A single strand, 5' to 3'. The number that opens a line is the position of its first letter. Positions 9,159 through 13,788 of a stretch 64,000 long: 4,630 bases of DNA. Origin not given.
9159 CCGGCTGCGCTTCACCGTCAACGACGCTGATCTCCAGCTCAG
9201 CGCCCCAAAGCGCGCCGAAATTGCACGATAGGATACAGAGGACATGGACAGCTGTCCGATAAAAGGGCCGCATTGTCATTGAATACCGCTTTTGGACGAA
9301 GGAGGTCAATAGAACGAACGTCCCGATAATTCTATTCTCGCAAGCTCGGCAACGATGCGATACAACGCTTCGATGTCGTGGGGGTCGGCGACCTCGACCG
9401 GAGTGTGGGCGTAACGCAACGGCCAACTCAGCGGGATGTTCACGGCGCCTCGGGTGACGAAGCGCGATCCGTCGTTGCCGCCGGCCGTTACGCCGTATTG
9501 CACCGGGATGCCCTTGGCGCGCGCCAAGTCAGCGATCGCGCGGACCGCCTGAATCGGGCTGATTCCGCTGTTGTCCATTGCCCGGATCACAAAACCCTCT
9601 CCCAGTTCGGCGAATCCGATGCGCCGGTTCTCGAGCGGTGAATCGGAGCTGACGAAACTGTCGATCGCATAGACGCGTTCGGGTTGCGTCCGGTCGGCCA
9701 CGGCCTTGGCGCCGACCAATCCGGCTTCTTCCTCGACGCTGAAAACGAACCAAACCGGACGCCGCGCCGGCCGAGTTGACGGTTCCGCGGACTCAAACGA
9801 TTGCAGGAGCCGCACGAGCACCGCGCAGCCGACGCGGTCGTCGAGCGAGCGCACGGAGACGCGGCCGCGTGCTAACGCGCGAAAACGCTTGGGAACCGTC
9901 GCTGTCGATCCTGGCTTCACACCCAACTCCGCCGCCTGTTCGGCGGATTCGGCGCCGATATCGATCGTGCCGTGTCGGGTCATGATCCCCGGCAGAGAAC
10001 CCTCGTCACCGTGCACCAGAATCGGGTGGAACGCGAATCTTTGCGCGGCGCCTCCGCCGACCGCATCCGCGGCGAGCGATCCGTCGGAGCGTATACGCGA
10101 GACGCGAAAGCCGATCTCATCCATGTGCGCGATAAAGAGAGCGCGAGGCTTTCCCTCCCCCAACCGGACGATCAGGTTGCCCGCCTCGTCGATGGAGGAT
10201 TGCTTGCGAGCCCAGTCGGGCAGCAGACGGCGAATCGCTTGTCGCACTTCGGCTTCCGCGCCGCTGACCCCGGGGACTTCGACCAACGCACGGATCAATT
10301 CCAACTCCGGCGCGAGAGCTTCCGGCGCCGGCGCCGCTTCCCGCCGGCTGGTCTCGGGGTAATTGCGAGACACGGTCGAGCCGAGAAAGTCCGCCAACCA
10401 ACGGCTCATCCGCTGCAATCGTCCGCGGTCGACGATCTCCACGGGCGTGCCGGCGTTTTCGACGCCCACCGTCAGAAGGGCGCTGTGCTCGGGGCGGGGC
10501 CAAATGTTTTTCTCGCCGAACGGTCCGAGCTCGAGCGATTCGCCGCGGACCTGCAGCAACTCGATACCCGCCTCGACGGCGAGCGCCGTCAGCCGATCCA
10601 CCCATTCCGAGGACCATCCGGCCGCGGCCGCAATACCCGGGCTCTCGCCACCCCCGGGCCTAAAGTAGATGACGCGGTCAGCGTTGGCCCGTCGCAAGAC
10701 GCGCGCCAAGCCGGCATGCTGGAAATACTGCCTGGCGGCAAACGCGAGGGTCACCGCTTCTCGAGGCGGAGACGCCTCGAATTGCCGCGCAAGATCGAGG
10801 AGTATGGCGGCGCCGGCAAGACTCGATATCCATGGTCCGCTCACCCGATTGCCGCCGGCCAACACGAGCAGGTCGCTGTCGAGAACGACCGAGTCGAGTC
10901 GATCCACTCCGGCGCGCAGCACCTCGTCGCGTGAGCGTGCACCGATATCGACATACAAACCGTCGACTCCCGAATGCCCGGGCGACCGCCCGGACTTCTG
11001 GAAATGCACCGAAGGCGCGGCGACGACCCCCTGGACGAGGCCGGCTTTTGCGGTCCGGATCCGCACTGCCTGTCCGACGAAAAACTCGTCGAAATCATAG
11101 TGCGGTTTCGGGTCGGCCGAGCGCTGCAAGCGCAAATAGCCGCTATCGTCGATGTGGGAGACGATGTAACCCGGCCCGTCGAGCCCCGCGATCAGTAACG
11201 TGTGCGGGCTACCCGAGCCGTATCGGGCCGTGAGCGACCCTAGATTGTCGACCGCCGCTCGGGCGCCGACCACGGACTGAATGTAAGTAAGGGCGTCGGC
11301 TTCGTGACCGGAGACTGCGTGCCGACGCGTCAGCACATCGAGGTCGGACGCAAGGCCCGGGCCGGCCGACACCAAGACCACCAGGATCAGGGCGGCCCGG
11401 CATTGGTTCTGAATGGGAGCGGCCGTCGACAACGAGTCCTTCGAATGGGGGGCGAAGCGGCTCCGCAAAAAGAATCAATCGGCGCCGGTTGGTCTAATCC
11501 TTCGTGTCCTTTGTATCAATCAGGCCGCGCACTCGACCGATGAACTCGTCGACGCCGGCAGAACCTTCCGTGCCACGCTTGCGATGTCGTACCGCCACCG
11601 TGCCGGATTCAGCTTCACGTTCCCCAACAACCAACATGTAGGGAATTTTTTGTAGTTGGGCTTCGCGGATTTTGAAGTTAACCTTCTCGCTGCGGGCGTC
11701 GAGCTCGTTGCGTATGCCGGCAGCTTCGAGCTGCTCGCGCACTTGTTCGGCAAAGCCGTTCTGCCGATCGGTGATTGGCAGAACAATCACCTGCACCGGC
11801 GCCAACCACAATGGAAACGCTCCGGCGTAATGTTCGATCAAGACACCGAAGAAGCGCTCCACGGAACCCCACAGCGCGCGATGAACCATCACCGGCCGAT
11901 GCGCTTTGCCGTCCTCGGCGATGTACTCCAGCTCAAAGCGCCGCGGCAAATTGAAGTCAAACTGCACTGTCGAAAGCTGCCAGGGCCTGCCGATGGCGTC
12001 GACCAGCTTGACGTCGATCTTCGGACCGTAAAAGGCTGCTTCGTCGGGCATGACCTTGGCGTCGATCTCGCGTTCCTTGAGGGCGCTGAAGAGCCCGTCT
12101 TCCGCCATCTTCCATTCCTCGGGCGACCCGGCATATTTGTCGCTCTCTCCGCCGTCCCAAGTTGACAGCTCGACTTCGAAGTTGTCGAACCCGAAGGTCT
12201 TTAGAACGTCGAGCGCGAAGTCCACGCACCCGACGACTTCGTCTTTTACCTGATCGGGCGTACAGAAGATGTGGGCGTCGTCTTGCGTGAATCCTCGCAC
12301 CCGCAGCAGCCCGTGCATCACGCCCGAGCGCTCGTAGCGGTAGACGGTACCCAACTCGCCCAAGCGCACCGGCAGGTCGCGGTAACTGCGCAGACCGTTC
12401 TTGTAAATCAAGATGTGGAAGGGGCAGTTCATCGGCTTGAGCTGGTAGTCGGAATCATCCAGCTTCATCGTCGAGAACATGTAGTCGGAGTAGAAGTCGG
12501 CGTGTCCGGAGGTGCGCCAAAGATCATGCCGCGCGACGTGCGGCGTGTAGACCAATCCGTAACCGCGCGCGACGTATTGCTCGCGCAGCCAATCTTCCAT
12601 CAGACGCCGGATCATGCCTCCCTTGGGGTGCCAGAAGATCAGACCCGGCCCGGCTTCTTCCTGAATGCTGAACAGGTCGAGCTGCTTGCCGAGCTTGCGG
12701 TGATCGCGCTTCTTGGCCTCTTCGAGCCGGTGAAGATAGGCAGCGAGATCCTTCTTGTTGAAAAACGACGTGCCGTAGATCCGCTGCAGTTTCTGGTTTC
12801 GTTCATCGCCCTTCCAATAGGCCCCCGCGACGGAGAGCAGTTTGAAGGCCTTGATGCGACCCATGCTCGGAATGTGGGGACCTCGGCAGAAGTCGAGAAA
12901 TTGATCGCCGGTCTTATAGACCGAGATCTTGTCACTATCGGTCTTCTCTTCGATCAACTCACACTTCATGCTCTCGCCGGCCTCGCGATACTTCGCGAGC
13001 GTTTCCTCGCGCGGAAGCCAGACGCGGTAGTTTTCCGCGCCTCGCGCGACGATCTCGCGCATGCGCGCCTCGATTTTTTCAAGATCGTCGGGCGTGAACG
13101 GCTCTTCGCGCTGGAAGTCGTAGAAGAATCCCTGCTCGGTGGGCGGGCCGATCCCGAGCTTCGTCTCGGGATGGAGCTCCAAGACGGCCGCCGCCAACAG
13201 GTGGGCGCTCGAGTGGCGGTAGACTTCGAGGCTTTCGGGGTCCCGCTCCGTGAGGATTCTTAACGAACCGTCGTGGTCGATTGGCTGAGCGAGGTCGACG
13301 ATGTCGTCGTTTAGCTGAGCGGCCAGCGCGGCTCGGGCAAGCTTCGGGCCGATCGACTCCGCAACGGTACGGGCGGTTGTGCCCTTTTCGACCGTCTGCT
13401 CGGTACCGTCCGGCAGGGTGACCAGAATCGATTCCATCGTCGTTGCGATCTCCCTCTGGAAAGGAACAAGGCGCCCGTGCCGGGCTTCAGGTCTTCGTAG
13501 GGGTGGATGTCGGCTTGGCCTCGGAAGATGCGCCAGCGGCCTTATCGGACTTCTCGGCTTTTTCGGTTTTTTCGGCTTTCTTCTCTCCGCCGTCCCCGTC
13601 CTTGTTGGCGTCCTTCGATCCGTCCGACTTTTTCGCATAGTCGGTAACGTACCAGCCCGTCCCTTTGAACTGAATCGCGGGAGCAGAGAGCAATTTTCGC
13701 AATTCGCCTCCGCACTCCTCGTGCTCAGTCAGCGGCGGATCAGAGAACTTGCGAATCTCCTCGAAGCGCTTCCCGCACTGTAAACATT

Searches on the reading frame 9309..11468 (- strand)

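Call 39: search_protein_families(library=pfam, proteins=[window:9309-11468:-], max_evalue=0.0001)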
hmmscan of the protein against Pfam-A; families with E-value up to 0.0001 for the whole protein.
window:9309-11468:- (720 aa): 3 families
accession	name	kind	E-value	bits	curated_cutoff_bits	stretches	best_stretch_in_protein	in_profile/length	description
PF05343.19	Peptidase_M42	-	3.3e-74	250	23.2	2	430-703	1-290/292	M42 glutamyl aminopeptidase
PF04389.22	Peptidase_M28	-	8.6e-09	35.8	21.3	1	543-692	32-172/193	Peptidase family M28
PF01546.33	Peptidase_M20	-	3.9e-06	27.4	24.6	1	543-710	35-204/206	Peptidase family M20/M25/M40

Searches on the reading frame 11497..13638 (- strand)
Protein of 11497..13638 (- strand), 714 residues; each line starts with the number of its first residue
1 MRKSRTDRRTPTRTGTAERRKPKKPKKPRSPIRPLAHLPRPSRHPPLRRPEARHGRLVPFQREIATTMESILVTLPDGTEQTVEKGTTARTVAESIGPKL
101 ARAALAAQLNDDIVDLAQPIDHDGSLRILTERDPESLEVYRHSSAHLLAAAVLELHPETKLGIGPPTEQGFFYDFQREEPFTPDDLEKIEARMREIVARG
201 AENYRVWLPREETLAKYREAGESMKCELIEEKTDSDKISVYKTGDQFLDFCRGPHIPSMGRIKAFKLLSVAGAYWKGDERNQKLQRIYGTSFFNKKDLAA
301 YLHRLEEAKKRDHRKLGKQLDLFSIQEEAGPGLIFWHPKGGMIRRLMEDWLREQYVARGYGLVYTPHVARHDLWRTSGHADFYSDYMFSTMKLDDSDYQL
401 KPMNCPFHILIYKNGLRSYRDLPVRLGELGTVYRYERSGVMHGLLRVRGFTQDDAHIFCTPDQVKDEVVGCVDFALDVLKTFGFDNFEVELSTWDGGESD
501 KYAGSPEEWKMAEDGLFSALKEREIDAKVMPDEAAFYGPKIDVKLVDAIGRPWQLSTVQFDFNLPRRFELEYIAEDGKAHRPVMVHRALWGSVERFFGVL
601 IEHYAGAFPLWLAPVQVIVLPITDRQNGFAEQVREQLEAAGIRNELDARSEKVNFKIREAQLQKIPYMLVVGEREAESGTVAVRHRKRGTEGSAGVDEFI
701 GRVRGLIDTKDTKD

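Call 39: search_protein_families(library=pfam, proteins=[window:11497-13638:-], max_evalue=0.0001)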
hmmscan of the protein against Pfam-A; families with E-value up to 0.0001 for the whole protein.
window:11497-13638:- (714 aa): 4 families
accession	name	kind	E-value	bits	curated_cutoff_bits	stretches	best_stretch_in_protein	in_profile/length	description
PF00587.30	tRNA-synt_2b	-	1.9e-47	162.1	29.3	1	394-604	7-179/179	tRNA synthetase class II core domain (G, H, P, S and T)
PF03129.25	HGTP_anticodon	-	1.1e-23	83.6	21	1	616-704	1-92/94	Anticodon binding domain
PF07973.19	tRNA_SAD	-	7e-15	55.2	24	1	238-288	1-44/44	Threonyl and Alanyl tRNA synthetase second additional domain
PF02824.27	TGS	-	4.9e-10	39.7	22.2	1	73-130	3-60/60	TGS domain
